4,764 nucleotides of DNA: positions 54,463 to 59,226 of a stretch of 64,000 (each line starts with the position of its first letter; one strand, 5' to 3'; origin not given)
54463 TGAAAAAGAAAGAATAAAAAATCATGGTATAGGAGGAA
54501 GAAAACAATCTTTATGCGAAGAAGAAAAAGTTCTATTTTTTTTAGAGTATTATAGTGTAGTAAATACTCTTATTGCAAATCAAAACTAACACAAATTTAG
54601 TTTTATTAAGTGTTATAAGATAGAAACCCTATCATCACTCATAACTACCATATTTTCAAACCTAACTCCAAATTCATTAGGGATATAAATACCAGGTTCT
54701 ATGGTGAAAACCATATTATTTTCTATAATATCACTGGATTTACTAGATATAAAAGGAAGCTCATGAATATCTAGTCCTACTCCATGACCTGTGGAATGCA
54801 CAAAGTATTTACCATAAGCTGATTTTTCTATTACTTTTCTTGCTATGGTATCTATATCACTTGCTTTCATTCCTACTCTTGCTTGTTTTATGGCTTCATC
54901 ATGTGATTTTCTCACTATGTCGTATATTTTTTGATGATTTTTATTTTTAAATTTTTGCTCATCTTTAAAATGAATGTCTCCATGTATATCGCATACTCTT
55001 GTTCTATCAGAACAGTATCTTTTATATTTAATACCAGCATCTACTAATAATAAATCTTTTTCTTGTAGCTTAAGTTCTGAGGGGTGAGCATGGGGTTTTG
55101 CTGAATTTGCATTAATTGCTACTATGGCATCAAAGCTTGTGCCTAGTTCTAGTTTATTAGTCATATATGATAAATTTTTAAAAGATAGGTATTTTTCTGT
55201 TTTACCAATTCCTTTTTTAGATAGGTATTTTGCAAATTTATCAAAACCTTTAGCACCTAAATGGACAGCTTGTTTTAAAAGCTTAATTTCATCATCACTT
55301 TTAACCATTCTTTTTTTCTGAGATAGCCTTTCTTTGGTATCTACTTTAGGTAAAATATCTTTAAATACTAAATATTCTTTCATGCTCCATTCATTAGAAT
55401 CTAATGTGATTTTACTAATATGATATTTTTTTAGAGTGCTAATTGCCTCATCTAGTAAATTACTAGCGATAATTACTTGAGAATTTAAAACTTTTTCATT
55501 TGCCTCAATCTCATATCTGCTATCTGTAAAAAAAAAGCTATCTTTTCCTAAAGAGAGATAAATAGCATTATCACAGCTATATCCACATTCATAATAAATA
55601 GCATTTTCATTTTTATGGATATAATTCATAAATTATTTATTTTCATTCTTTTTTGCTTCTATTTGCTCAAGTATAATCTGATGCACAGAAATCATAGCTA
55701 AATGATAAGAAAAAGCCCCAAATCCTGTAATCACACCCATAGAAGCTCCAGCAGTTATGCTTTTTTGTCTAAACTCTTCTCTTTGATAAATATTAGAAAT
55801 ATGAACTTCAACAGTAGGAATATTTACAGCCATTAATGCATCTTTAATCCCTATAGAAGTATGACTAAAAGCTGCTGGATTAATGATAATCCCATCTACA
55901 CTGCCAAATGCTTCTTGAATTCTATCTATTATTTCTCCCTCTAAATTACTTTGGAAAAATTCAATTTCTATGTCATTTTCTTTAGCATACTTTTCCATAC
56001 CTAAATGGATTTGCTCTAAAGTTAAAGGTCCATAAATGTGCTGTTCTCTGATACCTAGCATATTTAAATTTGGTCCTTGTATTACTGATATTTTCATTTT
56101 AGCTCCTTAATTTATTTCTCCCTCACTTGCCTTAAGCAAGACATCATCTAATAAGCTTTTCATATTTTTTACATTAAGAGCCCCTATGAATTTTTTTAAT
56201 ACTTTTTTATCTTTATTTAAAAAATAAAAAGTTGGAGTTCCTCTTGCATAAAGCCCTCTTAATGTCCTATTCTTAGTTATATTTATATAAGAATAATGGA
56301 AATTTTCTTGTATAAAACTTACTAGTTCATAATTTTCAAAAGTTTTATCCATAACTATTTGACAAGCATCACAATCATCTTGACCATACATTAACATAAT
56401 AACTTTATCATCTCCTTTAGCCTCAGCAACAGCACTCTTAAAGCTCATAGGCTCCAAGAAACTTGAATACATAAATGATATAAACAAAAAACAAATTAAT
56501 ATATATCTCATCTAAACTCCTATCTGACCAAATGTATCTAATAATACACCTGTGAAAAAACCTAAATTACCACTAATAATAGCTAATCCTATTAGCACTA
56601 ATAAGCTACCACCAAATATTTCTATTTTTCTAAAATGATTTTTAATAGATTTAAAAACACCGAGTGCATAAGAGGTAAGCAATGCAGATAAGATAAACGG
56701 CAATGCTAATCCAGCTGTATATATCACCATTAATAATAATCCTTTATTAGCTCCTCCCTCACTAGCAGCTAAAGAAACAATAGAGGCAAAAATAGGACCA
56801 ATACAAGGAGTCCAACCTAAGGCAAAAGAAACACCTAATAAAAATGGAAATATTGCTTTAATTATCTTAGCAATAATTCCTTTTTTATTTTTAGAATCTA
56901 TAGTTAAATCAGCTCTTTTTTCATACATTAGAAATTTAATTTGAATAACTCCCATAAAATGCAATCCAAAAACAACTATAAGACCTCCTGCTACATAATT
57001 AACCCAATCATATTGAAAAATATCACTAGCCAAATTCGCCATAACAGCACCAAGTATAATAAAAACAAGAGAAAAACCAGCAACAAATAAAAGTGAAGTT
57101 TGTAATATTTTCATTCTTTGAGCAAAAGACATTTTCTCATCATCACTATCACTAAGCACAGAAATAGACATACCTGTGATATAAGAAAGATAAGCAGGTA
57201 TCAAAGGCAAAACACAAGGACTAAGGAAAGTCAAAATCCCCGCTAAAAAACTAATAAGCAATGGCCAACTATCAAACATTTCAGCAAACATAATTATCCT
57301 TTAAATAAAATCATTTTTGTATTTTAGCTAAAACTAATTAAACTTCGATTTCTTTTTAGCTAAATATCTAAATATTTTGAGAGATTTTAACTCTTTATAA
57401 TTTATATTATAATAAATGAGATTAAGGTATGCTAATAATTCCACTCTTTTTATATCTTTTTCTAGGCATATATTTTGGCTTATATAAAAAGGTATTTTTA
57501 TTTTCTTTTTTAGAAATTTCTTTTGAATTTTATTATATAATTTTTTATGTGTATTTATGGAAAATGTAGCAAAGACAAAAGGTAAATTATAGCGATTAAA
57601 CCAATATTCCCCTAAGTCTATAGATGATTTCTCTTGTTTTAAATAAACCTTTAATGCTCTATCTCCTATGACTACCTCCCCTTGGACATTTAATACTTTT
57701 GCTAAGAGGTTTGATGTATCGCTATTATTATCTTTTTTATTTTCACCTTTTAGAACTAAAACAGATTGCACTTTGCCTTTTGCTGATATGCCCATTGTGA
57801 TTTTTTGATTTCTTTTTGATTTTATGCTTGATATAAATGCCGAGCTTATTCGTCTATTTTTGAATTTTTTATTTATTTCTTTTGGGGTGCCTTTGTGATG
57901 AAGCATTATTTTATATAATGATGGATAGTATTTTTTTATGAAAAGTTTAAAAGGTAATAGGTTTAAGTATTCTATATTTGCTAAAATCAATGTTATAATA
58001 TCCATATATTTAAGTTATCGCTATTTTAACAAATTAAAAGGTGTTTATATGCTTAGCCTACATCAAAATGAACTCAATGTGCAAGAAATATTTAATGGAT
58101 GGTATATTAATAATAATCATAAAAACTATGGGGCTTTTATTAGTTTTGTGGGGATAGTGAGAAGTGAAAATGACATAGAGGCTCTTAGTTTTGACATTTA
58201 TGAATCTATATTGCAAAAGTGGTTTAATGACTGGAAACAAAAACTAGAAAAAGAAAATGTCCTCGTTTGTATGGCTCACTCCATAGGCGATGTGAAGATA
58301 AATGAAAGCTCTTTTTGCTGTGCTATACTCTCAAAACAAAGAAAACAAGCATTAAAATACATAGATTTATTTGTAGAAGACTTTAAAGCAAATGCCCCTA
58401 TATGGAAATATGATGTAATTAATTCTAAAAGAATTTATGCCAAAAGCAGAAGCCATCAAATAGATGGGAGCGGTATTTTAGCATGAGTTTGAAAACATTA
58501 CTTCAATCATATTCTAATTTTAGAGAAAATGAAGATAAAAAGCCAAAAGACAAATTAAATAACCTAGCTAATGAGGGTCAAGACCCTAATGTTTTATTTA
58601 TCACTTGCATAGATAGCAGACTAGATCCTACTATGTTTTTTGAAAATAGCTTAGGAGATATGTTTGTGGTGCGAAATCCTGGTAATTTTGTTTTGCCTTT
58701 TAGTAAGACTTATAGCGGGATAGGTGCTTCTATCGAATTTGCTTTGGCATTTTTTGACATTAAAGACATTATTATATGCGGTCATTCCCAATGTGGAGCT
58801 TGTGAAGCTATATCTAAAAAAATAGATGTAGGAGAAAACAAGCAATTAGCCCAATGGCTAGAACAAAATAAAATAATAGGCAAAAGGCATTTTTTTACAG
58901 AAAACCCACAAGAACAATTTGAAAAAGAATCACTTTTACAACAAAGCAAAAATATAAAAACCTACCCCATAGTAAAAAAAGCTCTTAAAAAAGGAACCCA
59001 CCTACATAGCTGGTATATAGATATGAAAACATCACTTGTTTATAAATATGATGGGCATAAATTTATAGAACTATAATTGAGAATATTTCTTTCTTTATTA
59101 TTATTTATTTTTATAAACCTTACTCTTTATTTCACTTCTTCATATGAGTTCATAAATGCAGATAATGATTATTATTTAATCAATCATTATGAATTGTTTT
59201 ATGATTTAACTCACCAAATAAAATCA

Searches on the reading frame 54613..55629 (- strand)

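Call 56: search_protein_families(library=pfam, max_evalue=0.000001, proteins=[window:54613-55629:-])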
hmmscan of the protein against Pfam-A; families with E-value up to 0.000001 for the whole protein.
window:54613-55629:- (338 aa): 1 family
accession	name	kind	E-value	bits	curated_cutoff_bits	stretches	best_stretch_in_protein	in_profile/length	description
PF00557.29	Peptidase_M24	-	5.2e-57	193.4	23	1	117-331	2-207/208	Metallopeptidase family M24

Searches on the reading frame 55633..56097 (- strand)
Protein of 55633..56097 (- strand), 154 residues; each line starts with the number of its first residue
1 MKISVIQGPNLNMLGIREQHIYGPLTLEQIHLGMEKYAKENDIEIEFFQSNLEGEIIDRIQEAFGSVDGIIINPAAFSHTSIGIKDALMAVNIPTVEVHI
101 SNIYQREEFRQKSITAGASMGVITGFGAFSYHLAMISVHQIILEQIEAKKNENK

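Call 56: search_protein_families(library=pfam, max_evalue=0.000001, proteins=[window:55633-56097:-])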
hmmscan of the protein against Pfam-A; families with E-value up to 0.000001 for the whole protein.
window:55633-56097:- (154 aa): 1 family
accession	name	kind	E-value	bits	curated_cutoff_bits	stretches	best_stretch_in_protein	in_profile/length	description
PF01220.24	DHquinase_II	-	8.1e-56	188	23.3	1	2-136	1-135/138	Dehydroquinase class II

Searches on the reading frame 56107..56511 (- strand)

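Call 56: search_protein_families(library=pfam, max_evalue=0.000001, proteins=[window:56107-56511:-])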
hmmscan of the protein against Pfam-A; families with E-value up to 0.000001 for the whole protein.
window:56107-56511:- (134 aa): 1 family
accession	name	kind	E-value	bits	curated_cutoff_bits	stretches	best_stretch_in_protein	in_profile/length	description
PF13098.12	Thioredoxin_2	-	6e-09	36.6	27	1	31-121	1-104/104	Thioredoxin-like domain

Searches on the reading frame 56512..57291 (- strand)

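Call 56: search_protein_families(library=pfam, max_evalue=0.000001, proteins=[window:56512-57291:-])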
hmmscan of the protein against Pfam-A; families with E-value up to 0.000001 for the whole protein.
window:56512-57291:- (259 aa): 1 family
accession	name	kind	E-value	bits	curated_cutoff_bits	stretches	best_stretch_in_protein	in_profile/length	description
PF02683.22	DsbD_TM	-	4.9e-11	42.8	27.1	1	11-208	5-187/219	Cytochrome C biogenesis protein transmembrane domain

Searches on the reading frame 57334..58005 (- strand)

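Call 56: search_protein_families(library=pfam, max_evalue=0.000001, proteins=[window:57334-58005:-])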
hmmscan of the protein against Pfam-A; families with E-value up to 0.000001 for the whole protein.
window:57334-58005:- (223 aa): 1 family
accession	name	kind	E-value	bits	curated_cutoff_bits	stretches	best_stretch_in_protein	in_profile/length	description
PF02621.19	VitK2_biosynth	-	3.3e-16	60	26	1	109-217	138-251/252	Menaquinone biosynthesis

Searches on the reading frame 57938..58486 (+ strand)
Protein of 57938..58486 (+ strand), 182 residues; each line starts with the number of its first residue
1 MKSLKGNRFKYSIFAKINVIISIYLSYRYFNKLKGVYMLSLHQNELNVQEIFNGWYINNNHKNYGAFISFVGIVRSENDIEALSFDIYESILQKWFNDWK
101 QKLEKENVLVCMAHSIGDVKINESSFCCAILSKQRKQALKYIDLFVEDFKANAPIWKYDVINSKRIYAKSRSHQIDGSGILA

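Call 56: search_protein_families(library=pfam, max_evalue=0.000001, proteins=[window:57938-58486:+])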
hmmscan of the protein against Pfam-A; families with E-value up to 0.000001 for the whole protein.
window:57938-58486:+ (182 aa): 1 family
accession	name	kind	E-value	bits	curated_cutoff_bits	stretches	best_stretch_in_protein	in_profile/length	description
PF02391.22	MoaE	-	7.5e-14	52.3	23.4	1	44-151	4-113/114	MoaE protein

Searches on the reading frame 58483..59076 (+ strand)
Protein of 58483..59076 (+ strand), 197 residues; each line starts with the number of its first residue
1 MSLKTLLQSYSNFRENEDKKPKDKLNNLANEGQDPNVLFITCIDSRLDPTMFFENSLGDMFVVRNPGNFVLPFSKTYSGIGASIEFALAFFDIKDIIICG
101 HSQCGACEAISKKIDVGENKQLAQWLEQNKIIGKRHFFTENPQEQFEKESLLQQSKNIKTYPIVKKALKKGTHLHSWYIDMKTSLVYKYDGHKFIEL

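Call 56: search_protein_families(library=pfam, max_evalue=0.000001, proteins=[window:58483-59076:+])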
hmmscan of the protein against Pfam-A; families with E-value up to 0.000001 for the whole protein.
window:58483-59076:+ (197 aa): 1 family
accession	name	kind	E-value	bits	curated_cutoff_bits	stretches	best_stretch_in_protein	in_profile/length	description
PF00484.24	Pro_CA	-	6.8e-35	121.1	25.7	1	37-185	1-155/156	Carbonic anhydrase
